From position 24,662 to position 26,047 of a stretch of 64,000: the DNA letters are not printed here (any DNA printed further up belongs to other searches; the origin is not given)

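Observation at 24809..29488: SNF2 helicase + DUF4365-type nuclease + unknown 362-aa protein: a compact operon not assignable to any named system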

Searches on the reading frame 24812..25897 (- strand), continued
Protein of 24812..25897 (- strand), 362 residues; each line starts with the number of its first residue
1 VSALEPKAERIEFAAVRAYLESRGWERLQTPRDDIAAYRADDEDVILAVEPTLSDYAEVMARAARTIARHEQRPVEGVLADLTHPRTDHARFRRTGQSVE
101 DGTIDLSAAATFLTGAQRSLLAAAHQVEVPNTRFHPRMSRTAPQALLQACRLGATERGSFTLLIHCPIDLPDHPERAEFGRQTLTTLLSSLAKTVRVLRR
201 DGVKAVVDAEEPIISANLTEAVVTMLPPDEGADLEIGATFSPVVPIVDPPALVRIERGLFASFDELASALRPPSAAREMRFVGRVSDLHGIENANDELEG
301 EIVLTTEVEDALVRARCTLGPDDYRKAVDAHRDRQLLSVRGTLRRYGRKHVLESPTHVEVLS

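Call 58: search_protein_families(library=padloc, proteins=[L008:12810-15872:+, L008:3236-6019:+, L010:4196-6073:-, L010:7412-9841:+, L002:195-3890:+, L002:3882-5093:-, L023:7791-9257:-, L023:11111-12187:-, L007:8848-9729:+, L009:11381-12814:+], max_evalue=0.00001)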
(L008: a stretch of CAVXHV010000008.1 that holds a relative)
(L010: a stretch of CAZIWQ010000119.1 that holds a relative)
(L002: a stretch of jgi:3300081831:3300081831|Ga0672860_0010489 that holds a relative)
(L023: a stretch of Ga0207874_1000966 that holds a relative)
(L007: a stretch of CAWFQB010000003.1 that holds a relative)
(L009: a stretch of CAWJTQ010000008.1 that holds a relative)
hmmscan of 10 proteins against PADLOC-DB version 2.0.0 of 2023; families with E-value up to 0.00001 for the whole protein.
L008:12810-15872:+ (1020 aa): 9 families
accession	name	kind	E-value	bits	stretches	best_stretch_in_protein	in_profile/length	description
PDLC02575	DrmA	-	3.5e-277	919.6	1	199-908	6-724/837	DrmA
PDLC02568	DrmA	-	2e-224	744.8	1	432-910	1-488/611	DrmA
PDLC02571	DrmA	-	6e-169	562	2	499-902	761-1161/1282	DrmA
PDLC02567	DrmA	-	7.7e-165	548.3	1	93-908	754-1618/1750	DrmA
PDLC02577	DrmA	-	2.1e-126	420.9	1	370-902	8-565/697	DrmA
PDLC02576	DrmA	-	1.1e-59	200.2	2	310-656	498-847/1235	DrmA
PDLC02574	DrmA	-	1.1e-40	137.3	1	780-902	22-142/269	DrmA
PDLC02573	DrmA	-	3.5e-06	23.3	0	792-871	792-870/1018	DrmA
PDLC02870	DpdF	-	4.4e-06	23.5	1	739-840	228-322/534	DpdF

L008:3236-6019:+ (927 aa): 32 families (the best 25 are shown)
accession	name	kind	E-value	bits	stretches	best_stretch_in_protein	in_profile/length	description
PDLC02643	DrmMI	-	5.1e-290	963.6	1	2-913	399-1341/1347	DrmMI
PDLC02640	DrmMI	-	2.5e-194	645.8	2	459-913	534-1002/1015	DrmMI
PDLC02639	DrmMI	-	2.9e-184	612.6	2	2-364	114-487/803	DrmMI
PDLC02644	DrmMI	-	2.2e-164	546.9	1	102-918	29-900/988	DrmMI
PDLC02638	DrmMI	-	1.2e-143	478.4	1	2-479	402-934/935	DrmMI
PDLC03618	REase_MTase_IIG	-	4e-136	453.2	1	5-908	399-1337/1429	Type IIG restriction enzyme-methyltransferase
PDLC02646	DrmMI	-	1.2e-118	395.4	2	392-906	258-769/792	DrmMI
PDLC03627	REase_MTase_IIG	-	2e-76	255.6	1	415-889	561-1029/1136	Type IIG restriction enzyme-methyltransferase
PDLC03599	REase_MTase_IIG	-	3.8e-70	234.9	2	414-853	467-932/959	Type IIG restriction enzyme-methyltransferase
PDLC02645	DrmMI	-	4.7e-53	178.5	1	5-312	399-753/772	DrmMI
PDLC03622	REase_MTase_IIG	-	3.2e-31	105.6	3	221-276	592-647/1524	Type IIG restriction enzyme-methyltransferase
PDLC03598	REase_MTase_IIG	-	1.6e-29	100.5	2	420-831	484-889/912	Type IIG restriction enzyme-methyltransferase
PDLC03611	REase_MTase_IIG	-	1.4e-26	90.3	1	17-273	423-654/1532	Type IIG restriction enzyme-methyltransferase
PDLC02626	DrmD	-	4.7e-26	89.7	1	716-912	6-191/276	DrmD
PDLC03609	REase_MTase_IIG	-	1.4e-24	84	2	169-293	433-555/1066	Type IIG restriction enzyme-methyltransferase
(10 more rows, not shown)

L010:4196-6073:- (625 aa): 0 families

L010:7412-9841:+ (809 aa): 0 families

L002:195-3890:+ (1231 aa): 35 families (the best 25 are shown)
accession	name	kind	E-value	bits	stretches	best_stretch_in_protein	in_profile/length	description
PDLC02643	DrmMI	-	0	1229.6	1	1-1221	126-1337/1347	DrmMI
PDLC02640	DrmMI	-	9.3e-301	998.1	2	758-1218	535-996/1015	DrmMI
PDLC02638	DrmMI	-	1.1e-235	783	1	1-777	126-934/935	DrmMI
PDLC02639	DrmMI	-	1.9e-235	781.8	2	167-666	1-491/803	DrmMI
PDLC03618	REase_MTase_IIG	-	1.5e-164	547.4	1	1-1203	128-1323/1429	Type IIG restriction enzyme-methyltransferase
PDLC02644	DrmMI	-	6e-148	492.5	1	409-1211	40-882/988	DrmMI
PDLC02646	DrmMI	-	2.8e-108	361.1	2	691-1220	259-774/792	DrmMI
PDLC02645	DrmMI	-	2.8e-96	321.5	1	1-585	128-728/772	DrmMI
PDLC03627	REase_MTase_IIG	-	2.8e-65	218.7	1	713-1200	561-1029/1136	Type IIG restriction enzyme-methyltransferase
PDLC03599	REase_MTase_IIG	-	6.3e-62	207.7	2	713-1148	468-923/959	Type IIG restriction enzyme-methyltransferase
PDLC02642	DrmMI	-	1.6e-48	163.6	1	19-381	139-482/594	DrmMI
PDLC03622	REase_MTase_IIG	-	2.3e-46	155.8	3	35-341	5-298/1524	Type IIG restriction enzyme-methyltransferase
PDLC03598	REase_MTase_IIG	-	2.5e-29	99.8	1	716-1136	482-890/912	Type IIG restriction enzyme-methyltransferase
PDLC03620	REase_MTase_IIG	-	7.4e-27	91.4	1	517-725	672-865/1378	Type IIG restriction enzyme-methyltransferase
PDLC03609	REase_MTase_IIG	-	1.9e-26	90.2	2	451-614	419-579/1066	Type IIG restriction enzyme-methyltransferase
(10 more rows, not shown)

L002:3882-5093:- (403 aa): 0 families

L023:7791-9257:- (488 aa): 0 families

L023:11111-12187:- (358 aa): 0 families

L007:8848-9729:+ (293 aa): 0 families

L009:11381-12814:+ (477 aa): 4 families
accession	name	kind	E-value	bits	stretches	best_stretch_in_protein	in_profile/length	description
PDLC02571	DrmA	-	1.6e-61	206.2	2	285-455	303-466/1282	DrmA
PDLC02575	DrmA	-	3.8e-54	181.8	1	290-467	8-187/837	DrmA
PDLC02567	DrmA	-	1.9e-36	122.7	1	74-458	649-1059/1750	DrmA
PDLC02576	DrmA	-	1.5e-07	27.6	1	398-455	498-561/1235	DrmA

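Call 63: search_protein_families(library=padloc, proteins=[L008:9106-9957:+, L007:8848-9729:+], max_evalue=0.01)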
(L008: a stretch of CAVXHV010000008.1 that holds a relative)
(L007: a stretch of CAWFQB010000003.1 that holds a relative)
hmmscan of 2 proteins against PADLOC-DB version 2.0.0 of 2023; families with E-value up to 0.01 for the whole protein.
L008:9106-9957:+ (283 aa): 0 families

L007:8848-9729:+ (293 aa): 0 families

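Call 73: search_protein_families(library=pfam, proteins=[L008:9106-9957:+, L007:8848-9729:+], max_evalue=0.01)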
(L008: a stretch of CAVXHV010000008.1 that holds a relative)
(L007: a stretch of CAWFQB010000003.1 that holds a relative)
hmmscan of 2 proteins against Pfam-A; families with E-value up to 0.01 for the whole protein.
L008:9106-9957:+ (283 aa): 0 families

L007:8848-9729:+ (293 aa): 0 families

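Call 74: search_dna_similar(query=window:24812-25897:-, collection=plasmids, mode=protein, max_evalue=0.00001, max_rows=20)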
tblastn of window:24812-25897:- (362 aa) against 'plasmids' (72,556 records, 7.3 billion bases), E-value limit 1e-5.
Records with a match: 10; places in all: 10; records where one place covers at least 80% of the query: 9.
Best place of each record, by identity: <60% 10.
By first word of the organism name: Caballeronia 2; Methylobacterium 2; Entomospira 2; Tistrella 1; Phaeobacter 1; Pusillibacter 1; Rhizobium 1.
By predicted mobility (MOB-suite, as given by PLSDB): non-mobilizable 4; mobilizable 3; conjugative 3.
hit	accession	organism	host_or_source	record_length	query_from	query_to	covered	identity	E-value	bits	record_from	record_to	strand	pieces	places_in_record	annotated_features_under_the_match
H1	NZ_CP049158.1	Caballeronia sp. SBC1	whole organism,soil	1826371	14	344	91%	30.1%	1e-23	110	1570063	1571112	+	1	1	none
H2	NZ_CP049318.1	Caballeronia sp. SBC2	whole organism,soil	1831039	14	344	91%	30.1%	1e-23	110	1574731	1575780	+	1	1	none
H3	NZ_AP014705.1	Methylobacterium aquaticum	-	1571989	9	361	98%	27.4%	4e-16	87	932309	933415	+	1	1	none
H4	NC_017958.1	Tistrella mobilis KA081020-065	-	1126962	15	355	94%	27.5%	3e-14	81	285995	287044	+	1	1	record has no annotation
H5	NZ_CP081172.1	Phaeobacter inhibens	-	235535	16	361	96%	24.8%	8e-20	98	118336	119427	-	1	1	hypothetical protein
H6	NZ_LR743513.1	Methylobacterium bullatum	-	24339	18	356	94%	24.0%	6e-16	87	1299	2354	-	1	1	hypothetical protein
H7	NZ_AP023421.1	Pusillibacter faecalis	Homo sapiens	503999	10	357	96%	22.8%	5e-9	66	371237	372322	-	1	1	hypothetical protein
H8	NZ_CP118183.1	Entomospira culicis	Culex pipiens,cell culture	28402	17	345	91%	23.2%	2e-14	82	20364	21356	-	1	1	hypothetical protein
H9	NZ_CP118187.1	Entomospira culicis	Culex pipiens,cell culture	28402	17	345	91%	23.2%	2e-14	82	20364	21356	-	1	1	hypothetical protein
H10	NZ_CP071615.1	Rhizobium bangladeshense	lentil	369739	103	362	72%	25.3%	5e-10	69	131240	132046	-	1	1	hypothetical protein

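Call 75: search_dna_similar(query=window:24812-25897:-, collection=phages, mode=protein, max_evalue=0.00001, max_rows=10)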
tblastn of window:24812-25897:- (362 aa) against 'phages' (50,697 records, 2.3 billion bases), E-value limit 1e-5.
No match.

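Call 76: get_annotated_region(hit=H5, flank=9000)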
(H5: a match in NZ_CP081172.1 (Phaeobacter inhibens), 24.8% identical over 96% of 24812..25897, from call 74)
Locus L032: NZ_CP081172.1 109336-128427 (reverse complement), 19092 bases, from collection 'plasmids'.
description: Phaeobacter inhibens strain M623 plasmid unnamed2, complete sequence
organism: Phaeobacter inhibens (NCBI taxid 221822)
taxonomy: Bacteria; Pseudomonadota; Alphaproteobacteria; Rhodobacterales; Roseobacteraceae; Phaeobacter; Phaeobacter inhibens
host: -; source: -; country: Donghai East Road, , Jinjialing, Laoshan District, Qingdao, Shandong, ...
typing (MOB-suite, as given by PLSDB): non-mobilizable; replicon rep_cluster_377
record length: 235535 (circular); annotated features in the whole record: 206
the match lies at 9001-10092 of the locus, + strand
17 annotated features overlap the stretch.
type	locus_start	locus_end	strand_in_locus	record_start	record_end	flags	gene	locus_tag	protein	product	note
CDS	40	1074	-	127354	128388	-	-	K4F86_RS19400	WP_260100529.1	oligopeptide/dipeptide ABC transporter ATP-binding protein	-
CDS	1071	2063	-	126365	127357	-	-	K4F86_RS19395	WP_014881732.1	ABC transporter ATP-binding protein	-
CDS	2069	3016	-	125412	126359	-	-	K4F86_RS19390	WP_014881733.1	ABC transporter permease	-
CDS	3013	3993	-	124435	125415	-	-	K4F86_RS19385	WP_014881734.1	ABC transporter permease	GO:0055085 - transmembrane transport [Evidence IEA]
CDS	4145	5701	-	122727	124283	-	-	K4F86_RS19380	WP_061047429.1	ABC transporter substrate-binding protein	-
CDS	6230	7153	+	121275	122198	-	-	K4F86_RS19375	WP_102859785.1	calcium-binding protein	-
CDS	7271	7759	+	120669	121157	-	-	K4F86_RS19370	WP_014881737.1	DUF995 domain-containing protein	-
CDS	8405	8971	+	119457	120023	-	-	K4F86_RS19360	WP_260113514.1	DUF4365 domain-containing protein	-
CDS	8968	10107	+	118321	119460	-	-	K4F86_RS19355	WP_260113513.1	hypothetical protein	-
CDS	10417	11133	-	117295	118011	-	-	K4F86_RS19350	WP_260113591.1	hypothetical protein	-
CDS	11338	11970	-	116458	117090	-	-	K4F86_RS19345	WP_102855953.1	tyrosine-type recombinase/integrase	GO:0015074 - DNA integration [Evidence IEA]; GO:0006310 - DNA recombination [Evidence IEA]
CDS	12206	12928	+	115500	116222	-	-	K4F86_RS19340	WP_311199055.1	alpha/beta hydrolase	-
CDS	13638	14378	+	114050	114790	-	-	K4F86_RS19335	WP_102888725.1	class I SAM-dependent methyltransferase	-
CDS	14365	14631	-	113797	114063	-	-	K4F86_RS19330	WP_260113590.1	hypothetical protein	-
CDS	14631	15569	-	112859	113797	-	-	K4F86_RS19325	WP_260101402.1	LysR family transcriptional regulator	GO:0006355 - regulation of DNA-templated transcription [Evidence IEA]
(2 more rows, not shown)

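Call 77: get_annotated_region(hit=H8, flank=8000)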
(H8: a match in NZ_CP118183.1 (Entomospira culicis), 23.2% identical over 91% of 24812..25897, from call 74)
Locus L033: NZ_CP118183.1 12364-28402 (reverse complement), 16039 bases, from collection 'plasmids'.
description: Entomospira culicis strain BR151 plasmid p28, complete sequence
organism: Entomospira culicis (NCBI taxid 2719989)
taxonomy: Bacteria; Spirochaetota; Spirochaetia; Spirochaetales; Spirochaetaceae; Entomospira; Entomospira culicis
host: -; source: Culex pipiens,cell culture; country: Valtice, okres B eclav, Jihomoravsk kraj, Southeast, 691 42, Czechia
typing (MOB-suite, as given by PLSDB): non-mobilizable
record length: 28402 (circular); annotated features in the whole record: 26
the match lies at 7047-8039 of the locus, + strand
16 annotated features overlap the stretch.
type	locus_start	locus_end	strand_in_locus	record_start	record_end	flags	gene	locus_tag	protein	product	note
CDS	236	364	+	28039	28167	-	-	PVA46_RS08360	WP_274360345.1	hypothetical protein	-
CDS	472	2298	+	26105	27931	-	-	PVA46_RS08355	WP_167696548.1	DUF262 domain-containing protein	-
CDS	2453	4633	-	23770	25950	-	-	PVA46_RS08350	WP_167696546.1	DUF262 domain-containing protein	-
CDS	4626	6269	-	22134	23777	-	-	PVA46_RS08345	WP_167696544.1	DUF262 domain-containing protein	-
CDS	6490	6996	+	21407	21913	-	-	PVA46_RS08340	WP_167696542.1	DUF4365 domain-containing protein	-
CDS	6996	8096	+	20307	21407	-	-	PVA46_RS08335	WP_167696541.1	hypothetical protein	-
CDS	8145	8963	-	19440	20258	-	-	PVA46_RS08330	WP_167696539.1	hypothetical protein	-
CDS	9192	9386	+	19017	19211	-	-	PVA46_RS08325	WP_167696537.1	type II toxin-antitoxin system HicA family toxin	-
CDS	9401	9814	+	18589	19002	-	-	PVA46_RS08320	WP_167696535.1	helix-turn-helix domain-containing protein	-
CDS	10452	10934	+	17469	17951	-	-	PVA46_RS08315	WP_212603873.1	hypothetical protein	-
CDS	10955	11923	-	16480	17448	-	-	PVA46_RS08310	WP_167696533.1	recombinase family protein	GO:0006310 - DNA recombination [Evidence IEA]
CDS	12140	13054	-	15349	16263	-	-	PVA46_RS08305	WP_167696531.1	Abi family protein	-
CDS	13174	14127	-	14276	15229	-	-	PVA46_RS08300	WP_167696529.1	tyrosine-type recombinase/integrase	GO:0015074 - DNA integration [Evidence IEA]; GO:0006310 - DNA recombination [Evidence IEA]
CDS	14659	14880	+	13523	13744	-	-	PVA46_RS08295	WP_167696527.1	type II toxin-antitoxin system RelB family antitoxin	-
CDS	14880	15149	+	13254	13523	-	-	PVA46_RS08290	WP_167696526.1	type II toxin-antitoxin system RelE/ParE family toxin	GO:0030541 - plasmid partitioning [Evidence IEA]; GO:0051290 - protein heterotetramerization [Evidence IEA]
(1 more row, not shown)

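Call 78: get_annotated_region(hit=H7, flank=9000)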
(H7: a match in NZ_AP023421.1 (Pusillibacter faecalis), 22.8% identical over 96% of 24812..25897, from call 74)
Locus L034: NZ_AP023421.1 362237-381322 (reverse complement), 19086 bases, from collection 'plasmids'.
description: Pusillibacter faecalis strain MM59 plasmid pMM59_01
organism: Pusillibacter faecalis (NCBI taxid 2714358)
taxonomy: Bacteria; Bacillota; Clostridia; Eubacteriales; Oscillospiraceae; Pusillibacter; Pusillibacter faecalis
host: -; source: Homo sapiens; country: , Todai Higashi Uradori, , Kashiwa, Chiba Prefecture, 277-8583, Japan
typing (MOB-suite, as given by PLSDB): conjugative; relaxase MOBQ,MOBV; mating-pair formation MPF_T
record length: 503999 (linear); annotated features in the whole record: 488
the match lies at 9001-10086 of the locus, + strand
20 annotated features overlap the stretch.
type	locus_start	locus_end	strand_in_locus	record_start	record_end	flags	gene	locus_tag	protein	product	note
CDS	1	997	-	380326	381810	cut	gltX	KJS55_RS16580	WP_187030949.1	glutamate--tRNA ligase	GO:0006424 - glutamyl-tRNA aminoacylation [Evidence IEA]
CDS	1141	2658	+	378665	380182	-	-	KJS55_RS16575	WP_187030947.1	glucosyltransferase domain-containing protein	-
CDS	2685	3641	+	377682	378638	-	-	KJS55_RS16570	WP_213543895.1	glycosyltransferase family 2 protein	-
CDS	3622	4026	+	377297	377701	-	-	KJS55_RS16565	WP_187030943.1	GtrA family protein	-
CDS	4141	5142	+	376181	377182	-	trpS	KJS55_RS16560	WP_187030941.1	tryptophan--tRNA ligase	GO:0006436 - tryptophanyl-tRNA aminoacylation [Evidence IEA]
CDS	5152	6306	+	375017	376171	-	-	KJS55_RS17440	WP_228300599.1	MraY family glycosyltransferase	-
CDS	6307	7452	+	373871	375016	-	wecB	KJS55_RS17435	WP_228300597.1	UDP-N-acetylglucosamine 2-epimerase (non-hydrolyzing)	GO:0009103 - lipopolysaccharide biosynthetic process [Evidence IEA]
CDS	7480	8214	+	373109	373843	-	-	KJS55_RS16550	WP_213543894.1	hypothetical protein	-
CDS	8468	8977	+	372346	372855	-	-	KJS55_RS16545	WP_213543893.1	DUF4365 domain-containing protein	-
CDS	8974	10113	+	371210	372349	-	-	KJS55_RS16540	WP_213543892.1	hypothetical protein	-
CDS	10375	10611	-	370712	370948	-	-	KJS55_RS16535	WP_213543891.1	helix-turn-helix domain-containing protein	-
CDS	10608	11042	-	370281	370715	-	-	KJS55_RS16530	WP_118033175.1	sigma-70 family RNA polymerase sigma factor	GO:0006352 - DNA-templated transcription initiation [Evidence IEA]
CDS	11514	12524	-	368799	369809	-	-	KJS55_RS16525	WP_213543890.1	ABC transporter permease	-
CDS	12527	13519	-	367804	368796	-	-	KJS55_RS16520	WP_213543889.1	ABC transporter permease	-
CDS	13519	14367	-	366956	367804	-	-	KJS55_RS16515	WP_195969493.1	ABC transporter ATP-binding protein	-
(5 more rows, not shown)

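Call 86: search_solved_structures(query=A2, max_evalue=1)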
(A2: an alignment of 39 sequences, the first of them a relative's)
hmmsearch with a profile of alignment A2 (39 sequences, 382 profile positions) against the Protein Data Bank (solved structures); distinct sequences matched with E-value up to 1: 2.
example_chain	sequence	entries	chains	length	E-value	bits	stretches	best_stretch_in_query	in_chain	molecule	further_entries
6q68_B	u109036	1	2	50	0.29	12.9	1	8-36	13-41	Genome polyprotein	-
6hm8_B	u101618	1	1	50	0.7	11.7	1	7-33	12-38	Genome polyprotein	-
